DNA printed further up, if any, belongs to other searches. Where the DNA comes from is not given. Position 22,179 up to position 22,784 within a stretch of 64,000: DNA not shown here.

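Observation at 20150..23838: Tandem array of five small paralogous genes, each with its own highly conserved promoter module, and C-terminal tails that differ completely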

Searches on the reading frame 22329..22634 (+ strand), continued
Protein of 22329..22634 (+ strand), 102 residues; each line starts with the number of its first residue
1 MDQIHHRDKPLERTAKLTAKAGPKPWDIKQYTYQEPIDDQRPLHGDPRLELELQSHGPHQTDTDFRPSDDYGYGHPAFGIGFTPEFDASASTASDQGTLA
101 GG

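Call 42: find_encoding_contigs(protein=P0040, flank=10000, max_places=1)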
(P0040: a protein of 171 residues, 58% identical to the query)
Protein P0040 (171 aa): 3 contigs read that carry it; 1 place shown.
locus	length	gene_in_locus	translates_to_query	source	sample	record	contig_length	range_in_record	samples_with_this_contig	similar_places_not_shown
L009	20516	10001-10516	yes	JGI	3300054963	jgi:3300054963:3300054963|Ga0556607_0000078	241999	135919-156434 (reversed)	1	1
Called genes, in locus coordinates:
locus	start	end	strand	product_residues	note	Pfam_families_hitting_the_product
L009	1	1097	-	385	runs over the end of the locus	-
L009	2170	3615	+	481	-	-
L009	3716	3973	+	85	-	-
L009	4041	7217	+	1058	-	PF24885:TPR_NPHP3, PF00515:TPR_1 (faint), PF13424:TPR_12, PF13424:TPR_12, PF13424:TPR_12, PF24885:TPR_NPHP3 (weak), PF00069:Pkinase, PF07714:PK_Tyr_Ser-Thr, +9 more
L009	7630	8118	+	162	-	-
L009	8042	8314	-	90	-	-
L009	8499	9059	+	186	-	-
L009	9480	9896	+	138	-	-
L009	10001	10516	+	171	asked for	-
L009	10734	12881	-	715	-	PF01590:GAF, PF13185:GAF_2, PF13492:GAF_3, PF01590:GAF, PF13185:GAF_2, PF13492:GAF_3, PF17853:GGDEF_2, PF13556:HTH_30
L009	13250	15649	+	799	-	PF13185:GAF_2 (faint), PF00989:PAS, PF13188:PAS_8 (weak), PF08448:PAS_4, PF12860:PAS_7, PF13426:PAS_9, PF00512:HisKA, PF02518:HATPase_c, +2 more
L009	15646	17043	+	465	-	PF00072:Response_reg, PF00158:Sigma54_activat, PF14532:Sigma54_activ_2, PF07728:AAA_5 (weak), PF25601:AAA_lid_14, PF02954:HTH_8 (faint)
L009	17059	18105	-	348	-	PF13185:GAF_2 (weak)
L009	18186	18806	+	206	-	-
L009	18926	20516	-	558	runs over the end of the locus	PF00069:Pkinase, PF07714:PK_Tyr_Ser-Thr, PF01636:APH (faint)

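Call 57: search_protein_families(library=pfam, proteins=[L005:7678-9213:-, L007:856-2271:+, L004:6082-7023:+, L004:7020-8213:+, L004:4763-5773:+, L007:2693-6121:+, L006:29-3088:+, L007:10462-12609:-, L005:5060-5479:-, L005:16298-16792:+], max_evalue=0.1)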
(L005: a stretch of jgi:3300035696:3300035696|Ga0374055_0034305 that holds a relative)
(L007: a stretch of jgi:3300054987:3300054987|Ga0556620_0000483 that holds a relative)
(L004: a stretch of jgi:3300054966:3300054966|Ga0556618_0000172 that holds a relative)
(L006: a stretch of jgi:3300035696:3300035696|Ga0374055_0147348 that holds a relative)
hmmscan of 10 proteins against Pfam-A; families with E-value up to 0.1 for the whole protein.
L005:7678-9213:- (511 aa): 1 family
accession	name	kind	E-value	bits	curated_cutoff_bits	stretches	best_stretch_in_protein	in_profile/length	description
PF03412.21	Peptidase_C39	-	0.017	15.4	22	1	385-502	12-122/133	Peptidase C39 family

L007:856-2271:+ (471 aa): 4 families
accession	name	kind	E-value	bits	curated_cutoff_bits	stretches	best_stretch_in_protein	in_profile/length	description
PF16788.10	ATF7IP_BD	-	0.018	15.7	27.6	1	347-391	55-100/219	ATF-interacting protein binding domain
PF25366.1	RUFY4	-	0.058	14.2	27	1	345-389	10-52/90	RUFY4-like domain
PF12685.13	SpoIIIAH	-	0.07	13.5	30.6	1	325-414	2-68/191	SpoIIIAH-like protein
PF04961.17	FTCD_C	-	0.095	12.9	24.5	0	328-374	24-65/182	Formiminotransferase-cyclodeaminase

L004:6082-7023:+ (313 aa): 1 family
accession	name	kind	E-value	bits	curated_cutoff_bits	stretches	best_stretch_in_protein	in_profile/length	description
PF20357.3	DUF6652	-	0.061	13.7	27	1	19-47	70-98/183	Family of unknown function (DUF6652)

L004:7020-8213:+ (397 aa): 0 families

L004:4763-5773:+ (336 aa): 2 families
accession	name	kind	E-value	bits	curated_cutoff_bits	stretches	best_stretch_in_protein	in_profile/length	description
PF06053.17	DUF929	-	1.3e-23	84.1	24.6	1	117-280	6-204/205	Domain of unknown function (DUF929)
PF20187.3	DUF6550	-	0.0097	16.6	27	1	55-128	16-99/190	Family of unknown function (DUF6550)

L007:2693-6121:+ (1142 aa): 20 families
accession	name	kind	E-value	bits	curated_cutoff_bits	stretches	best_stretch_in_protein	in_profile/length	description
PF13424.12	TPR_12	-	1.9e-51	172.6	30.1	4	177-250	3-77/77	Tetratricopeptide repeat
PF13374.12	TPR_10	-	4.5e-42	141.3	27.5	6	175-215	1-41/42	Tetratricopeptide repeat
PF00515.34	TPR_1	-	7.7e-38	127.2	27.8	4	132-165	1-34/34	Tetratricopeptide repeat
PF24885.1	TPR_NPHP3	-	1.5e-34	119.9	100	4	154-252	121-217/239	Nephrocystin-3 TPR domain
PF00069.31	Pkinase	-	4.4e-34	118.5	31.7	1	599-842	22-254/263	Protein kinase domain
PF07719.23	TPR_2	-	1.7e-31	106.1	27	4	132-165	1-34/34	Tetratricopeptide repeat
PF13181.12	TPR_8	-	1.2e-21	75.4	25.7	2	132-165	1-34/34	Tetratricopeptide repeat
PF13176.12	TPR_7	-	1.7e-21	74.9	27.9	3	220-253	1-34/36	Tetratricopeptide repeat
PF12895.13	ANAPC3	-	5.5e-19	68.7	27.2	3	188-282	1-76/82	Anaphase-promoting complex, cyclosome, subunit 3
PF13432.12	TPR_16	-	7.2e-19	68.3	32.7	3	180-251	1-64/65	Tetratricopeptide repeat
PF07714.23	PK_Tyr_Ser-Thr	-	1.3e-18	67.7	23.1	1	596-835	23-248/258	Protein tyrosine and serine/threonine kinase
PF13174.12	TPR_6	-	1.9e-14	53.7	26.3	2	133-164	1-32/33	Tetratricopeptide repeat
PF17874.7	TPR_MalT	-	2.1e-14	54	45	2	46-165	36-155/336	MalT-like TPR region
PF14559.12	TPR_19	-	6.2e-13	49.3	25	2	113-164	7-57/68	Tetratricopeptide repeat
PF13428.12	TPR_14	-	3.8e-12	46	23.5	0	219-253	2-36/44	Tetratricopeptide repeat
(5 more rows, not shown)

L006:29-3088:+ (1019 aa): 20 families
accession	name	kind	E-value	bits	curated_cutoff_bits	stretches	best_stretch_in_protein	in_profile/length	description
PF13424.12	TPR_12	-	6.5e-37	126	30.1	4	14-86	3-76/77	Tetratricopeptide repeat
PF00069.31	Pkinase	-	3.3e-32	112.4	31.7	1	467-691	40-253/263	Protein kinase domain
PF00515.34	TPR_1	-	6.9e-20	70.4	27.8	4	55-85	1-31/34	Tetratricopeptide repeat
PF07719.23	TPR_2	-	7.2e-18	63.6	27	4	55-85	1-31/34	Tetratricopeptide repeat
PF07714.23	PK_Tyr_Ser-Thr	-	1e-17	64.8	23.1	1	449-637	23-208/258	Protein tyrosine and serine/threonine kinase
PF13176.12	TPR_7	-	6.1e-13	48.2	27.9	2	59-86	3-30/36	Tetratricopeptide repeat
PF12895.13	ANAPC3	-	6.5e-12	46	27.2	3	36-79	38-80/82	Anaphase-promoting complex, cyclosome, subunit 3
PF24885.1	TPR_NPHP3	-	6.6e-11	42.5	100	3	53-126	139-213/239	Nephrocystin-3 TPR domain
PF13181.12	TPR_8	-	1.1e-09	38.1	25.7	2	56-85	2-31/34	Tetratricopeptide repeat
PF14559.12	TPR_19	-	2e-09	38.1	25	2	159-215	6-62/68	Tetratricopeptide repeat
PF14938.12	SNAP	-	3.2e-09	37.1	25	2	9-80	109-180/282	Soluble NSF attachment protein, SNAP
PF13374.12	TPR_10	-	4e-09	36.6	27.5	0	13-47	1-35/42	Tetratricopeptide repeat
PF13432.12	TPR_16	-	2e-08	35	32.7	1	20-85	3-61/65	Tetratricopeptide repeat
PF10516.15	SHNi-TPR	-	6.2e-08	32.5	21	0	27-47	14-34/38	SHNi-TPR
PF13428.12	TPR_14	-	6.4e-07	29.9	23.5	0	58-85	4-31/44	Tetratricopeptide repeat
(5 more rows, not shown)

L007:10462-12609:- (715 aa): 10 families
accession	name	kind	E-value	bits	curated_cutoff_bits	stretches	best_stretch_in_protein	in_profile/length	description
PF13185.12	GAF_2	-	2.2e-37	128.7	28.6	2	73-213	3-136/136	GAF domain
PF01590.32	GAF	-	3.3e-29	102.5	22.4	2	74-212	2-133/133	GAF domain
PF13492.12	GAF_3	-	3e-27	96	27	2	74-214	2-129/129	GAF domain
PF13556.12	HTH_30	-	9.5e-20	70.6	27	1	649-707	1-59/59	PucR C-terminal helix-turn-helix domain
PF17853.6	GGDEF_2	-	5e-17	62.6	24.5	1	425-588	3-116/116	GGDEF-like domain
PF02954.25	HTH_8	-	0.0029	17.7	22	1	658-683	15-41/42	Bacterial regulatory protein, Fis family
PF00126.33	HTH_1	-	0.011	16.1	26.6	1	660-696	13-49/60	Bacterial regulatory helix-turn-helix protein, lysR family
PF15714.11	SpoVT_C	-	0.027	15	27.5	0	102-211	25-126/128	Stage V sporulation protein T C-terminal, transcription factor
PF11849.14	DUF3369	-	0.04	14.6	27.2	0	370-406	132-168/168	Domain of unknown function (DUF3369)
PF11152.14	CCB2_CCB4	-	0.067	12.9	26.3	0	351-392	157-194/195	Cofactor assembly of complex C subunit B, CCB2/CCB4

L005:5060-5479:- (139 aa): 0 families

L005:16298-16792:+ (164 aa): 0 families
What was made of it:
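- On Peptidase C39 (double-glycine protease), tested on the array-linked domain and not on the window genes: Peptidase_C39 scores 15.4 against 22 (call 57).
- Closest known: C39 double-glycine peptidase domains of PCAT/AMS transporters. Same: There are sub-threshold Pfam C39 and C39_2 hits (call 57).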

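Call 83: search_protein_families(library=pfam, alignment_id=A4, max_evalue=0.01)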
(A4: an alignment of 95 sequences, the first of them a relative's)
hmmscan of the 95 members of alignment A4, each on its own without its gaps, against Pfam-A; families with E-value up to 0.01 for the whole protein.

A. member 1, P0001 (153 aa): 0 families

B. families by the number of members that match (of 95 scanned): 1 family
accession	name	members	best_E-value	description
PF02290.20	SRP14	1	0.0087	Signal recognition particle 14kD protein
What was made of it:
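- On NHLP / Nif11 leader-peptide precursors (TIGR03793 / TIGR03798, PF07862): No Pfam hit at E <= 0.01 in 95 members, apart from one chance SRP14 hit (call 83).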

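Call 84: search_protein_families(library=padloc, alignment_id=A4, max_evalue=0.01)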
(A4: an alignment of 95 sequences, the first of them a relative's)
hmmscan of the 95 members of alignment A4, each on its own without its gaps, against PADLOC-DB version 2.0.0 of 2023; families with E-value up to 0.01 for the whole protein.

A. member 1, P0001 (153 aa): 0 families

B. families by the number of members that match (of 95 scanned): 1 family
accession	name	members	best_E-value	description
PDLC04628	PDC-M39B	1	0.0058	-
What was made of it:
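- On Known anti-phage defence systems (PADLOC): 0 of 95 family members match, apart from one chance hit (call 84).
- Closest known: Protease-activated effector modules of bacterial conflict systems. Different: No homology to any PADLOC model (call 84).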

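Call 85: search_protein_families(library=padloc, proteins=[L007:2693-6121:+, L006:29-3088:+, L005:7678-9213:-, L007:856-2271:+, L007:10462-12609:-, L008:8165-9511:-, L008:5521-6639:-, L008:10641-11477:-, L008:16310-18778:-, L008:18759-19715:-], max_evalue=0.001)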
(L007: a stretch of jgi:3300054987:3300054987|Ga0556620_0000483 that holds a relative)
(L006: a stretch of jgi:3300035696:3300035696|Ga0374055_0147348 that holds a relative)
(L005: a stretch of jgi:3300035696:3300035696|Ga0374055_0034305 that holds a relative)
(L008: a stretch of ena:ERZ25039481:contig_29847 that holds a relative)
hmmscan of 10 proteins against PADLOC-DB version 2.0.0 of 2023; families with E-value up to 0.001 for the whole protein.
L007:2693-6121:+ (1142 aa): 33 families (the best 25 are shown)
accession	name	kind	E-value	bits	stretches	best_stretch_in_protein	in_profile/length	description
PDLC04042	PD-T4-6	-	3.3e-41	139.8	1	619-853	55-276/292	-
PDLC04053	PD-T4-6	-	9.7e-40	134.9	1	606-855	39-277/311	-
PDLC04138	mad6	-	4.3e-38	129.6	1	615-852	94-313/659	mads_6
PDLC04047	PD-T4-6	-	7.1e-38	128.5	1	613-858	48-281/327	-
PDLC04054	PD-T4-6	-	1.9e-35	120.9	1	619-850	56-274/347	-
PDLC04043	PD-T4-6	-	5.4e-33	112.7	1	616-849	58-277/452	-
PDLC04061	PD-T4-6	-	9.7e-33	112.4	1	619-851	62-285/510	-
PDLC04060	PD-T4-6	-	2e-32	110.7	1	617-849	52-269/486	-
PDLC04041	PD-T4-6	-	4.1e-32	110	1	617-849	72-293/443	-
PDLC04057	PD-T4-6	-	3.5e-31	106.7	1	619-856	54-277/443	-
PDLC04039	PD-T4-6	-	2.2e-30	104.1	1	619-850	60-276/458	-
PDLC04048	PD-T4-6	-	2.4e-28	97.5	1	605-852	43-275/354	-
PDLC01088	C3a189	-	2.5e-28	97.1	1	619-859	43-269/840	kinase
PDLC04040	PD-T4-6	-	2.9e-25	87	1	632-850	52-266/547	-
PDLC04044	PD-T4-6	-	9.3e-25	85.5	1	613-851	77-294/372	-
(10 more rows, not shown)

L006:29-3088:+ (1019 aa): 31 families (the best 25 are shown)
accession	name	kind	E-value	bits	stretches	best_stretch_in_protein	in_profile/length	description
PDLC04042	PD-T4-6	-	4.9e-41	139.3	1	464-703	47-272/292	-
PDLC04053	PD-T4-6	-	1.7e-39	134.1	1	463-704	46-272/311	-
PDLC04138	mad6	-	4.7e-36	122.9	1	464-700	90-307/659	mads_6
PDLC04047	PD-T4-6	-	1.7e-35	120.7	1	422-703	9-272/327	-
PDLC01088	C3a189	-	1.3e-34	117.9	1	468-700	40-258/840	kinase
PDLC04041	PD-T4-6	-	3.3e-33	113.6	1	458-703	60-293/443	-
PDLC04039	PD-T4-6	-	6.1e-32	109.2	1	468-701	56-273/458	-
PDLC04054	PD-T4-6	-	1.5e-31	108.1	1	467-702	51-272/347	-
PDLC04043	PD-T4-6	-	1.5e-31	108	1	464-703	53-277/452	-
PDLC04060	PD-T4-6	-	2.5e-31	107.1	1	459-701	41-267/486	-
PDLC04057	PD-T4-6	-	1.5e-29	101.3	1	468-703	50-270/443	-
PDLC04061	PD-T4-6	-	9.9e-29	99.2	1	469-703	59-283/510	-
PDLC04048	PD-T4-6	-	3.5e-27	93.7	1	434-703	21-272/354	-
PDLC04040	PD-T4-6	-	3e-24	83.7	1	500-705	76-267/547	-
PDLC04044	PD-T4-6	-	1e-23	82.1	1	465-637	76-242/372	-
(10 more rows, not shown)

L005:7678-9213:- (511 aa): 0 families

L007:856-2271:+ (471 aa): 0 families

L007:10462-12609:- (715 aa): 0 families

L008:8165-9511:- (448 aa): 1 family
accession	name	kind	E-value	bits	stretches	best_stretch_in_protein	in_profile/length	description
PDLC05053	PDC-S62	-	1.4e-06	25.2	1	9-112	13-120/566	-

L008:5521-6639:- (372 aa): 1 family
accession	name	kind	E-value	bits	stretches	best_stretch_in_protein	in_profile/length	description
PDLC02196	IetA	-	0.00048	17.7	0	83-112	117-146/374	-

L008:10641-11477:- (278 aa): 7 families
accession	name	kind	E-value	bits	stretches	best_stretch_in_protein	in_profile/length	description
PDLC03657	mREase_IV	-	2.1e-20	71.3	1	150-270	164-290/317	Type IV methyl-directed restriction enzyme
PDLC04806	PDC-S02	-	9.2e-16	56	1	127-277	154-306/324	-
PDLC04819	PDC-S02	-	9e-13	46.1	1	135-271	173-306/334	-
PDLC04796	PDC-S02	-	3.6e-12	43.9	1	154-270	239-356/390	-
PDLC03852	LmuA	-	7.8e-10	37.2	1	149-240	9-110/336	-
PDLC04815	PDC-S02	-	5.4e-07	27.2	1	157-269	204-316/346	-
PDLC03203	mREase_II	-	2.5e-05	21.6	1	203-270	306-370/393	Type II methyl-directed restriction enzyme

L008:16310-18778:- (822 aa): 2 families
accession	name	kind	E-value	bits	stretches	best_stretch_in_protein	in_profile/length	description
PDLC00662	HmaC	-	2e-223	742.5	1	7-820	182-939/941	AAA+ ATPase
PDLC02192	DUF499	-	1.4e-22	77.4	1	11-360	158-503/1022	-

L008:18759-19715:- (318 aa): 2 families
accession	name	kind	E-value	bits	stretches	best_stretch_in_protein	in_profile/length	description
PDLC00662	HmaC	-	1.7e-77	259.5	1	140-317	3-180/941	AAA+ ATPase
PDLC02192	DUF499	-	3e-11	39.9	1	178-232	33-85/1022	-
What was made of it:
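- Closest known: Protease-activated effector modules of bacterial conflict systems. Same: One family gene lies inside a defence island (call 85).
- One family gene lies in a defence island (call 85).
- Tried and rejected: The PADLOC kinase hits are generic (call 85).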
